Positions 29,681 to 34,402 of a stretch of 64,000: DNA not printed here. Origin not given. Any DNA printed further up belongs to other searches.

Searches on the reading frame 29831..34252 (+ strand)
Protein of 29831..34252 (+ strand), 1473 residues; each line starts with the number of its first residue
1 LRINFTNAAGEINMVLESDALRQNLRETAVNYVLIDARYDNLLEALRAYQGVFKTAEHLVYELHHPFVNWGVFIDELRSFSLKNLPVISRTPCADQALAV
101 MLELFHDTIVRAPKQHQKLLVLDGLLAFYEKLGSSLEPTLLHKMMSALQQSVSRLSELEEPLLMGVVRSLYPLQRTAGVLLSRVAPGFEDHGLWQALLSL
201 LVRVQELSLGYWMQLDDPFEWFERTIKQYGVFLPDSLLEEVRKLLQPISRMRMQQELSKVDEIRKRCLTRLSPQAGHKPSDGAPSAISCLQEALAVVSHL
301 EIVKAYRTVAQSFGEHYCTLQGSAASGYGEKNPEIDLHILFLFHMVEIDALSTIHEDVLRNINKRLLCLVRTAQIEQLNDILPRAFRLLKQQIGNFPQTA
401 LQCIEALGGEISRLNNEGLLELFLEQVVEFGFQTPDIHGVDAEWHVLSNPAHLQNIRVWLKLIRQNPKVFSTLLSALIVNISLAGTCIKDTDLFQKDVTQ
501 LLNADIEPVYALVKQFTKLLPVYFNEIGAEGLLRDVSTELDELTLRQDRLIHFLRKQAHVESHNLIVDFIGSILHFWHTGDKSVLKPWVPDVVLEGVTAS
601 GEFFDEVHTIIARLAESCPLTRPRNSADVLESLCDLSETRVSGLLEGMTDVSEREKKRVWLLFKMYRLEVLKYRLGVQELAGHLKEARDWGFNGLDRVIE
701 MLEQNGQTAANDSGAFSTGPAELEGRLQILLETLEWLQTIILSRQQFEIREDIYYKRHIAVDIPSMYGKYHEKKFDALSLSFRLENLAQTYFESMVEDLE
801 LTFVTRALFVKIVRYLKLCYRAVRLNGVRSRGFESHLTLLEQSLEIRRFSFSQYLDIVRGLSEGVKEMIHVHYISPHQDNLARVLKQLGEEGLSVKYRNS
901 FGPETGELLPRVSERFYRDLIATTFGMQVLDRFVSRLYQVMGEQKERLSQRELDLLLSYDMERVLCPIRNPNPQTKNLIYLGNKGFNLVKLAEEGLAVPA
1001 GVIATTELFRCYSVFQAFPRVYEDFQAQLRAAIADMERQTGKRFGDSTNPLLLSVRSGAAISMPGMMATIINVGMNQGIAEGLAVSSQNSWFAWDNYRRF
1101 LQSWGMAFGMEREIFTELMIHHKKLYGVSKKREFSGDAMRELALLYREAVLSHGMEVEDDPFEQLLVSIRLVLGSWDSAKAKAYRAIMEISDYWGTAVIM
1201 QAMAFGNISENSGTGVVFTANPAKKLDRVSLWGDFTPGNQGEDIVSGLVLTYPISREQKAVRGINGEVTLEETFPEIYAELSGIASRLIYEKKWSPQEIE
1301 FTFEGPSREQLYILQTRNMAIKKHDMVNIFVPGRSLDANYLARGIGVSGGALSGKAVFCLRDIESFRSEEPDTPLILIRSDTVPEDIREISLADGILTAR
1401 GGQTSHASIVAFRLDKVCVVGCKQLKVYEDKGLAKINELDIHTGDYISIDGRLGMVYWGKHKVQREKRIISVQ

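Call 66: search_protein_families(library=ncbifam, proteins=[window:29831-34252:+], max_evalue=1e-10)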
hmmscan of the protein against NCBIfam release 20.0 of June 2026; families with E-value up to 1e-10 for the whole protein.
window:29831-34252:+ (1473 aa): 4 families
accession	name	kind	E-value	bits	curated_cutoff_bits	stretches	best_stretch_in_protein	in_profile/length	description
TIGR01828.1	pyru_phos_dikin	equivalog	1.4e-112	377.3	843.45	2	973-1329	12-346/865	pyruvate, phosphate dikinase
NF004531.0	PRK05878.1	equivalog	4.3e-89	299.5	456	2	980-1318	25-299/534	pyruvate, phosphate dikinase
NF005057.0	PRK06464.1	equivalog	3.1e-18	65.2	598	1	1291-1467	308-471/798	phosphoenolpyruvate synthase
TIGR01418.1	PEP_synth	equivalog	1.9e-13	49.7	739.75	1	1294-1462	305-462/784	pyruvate, water dikinase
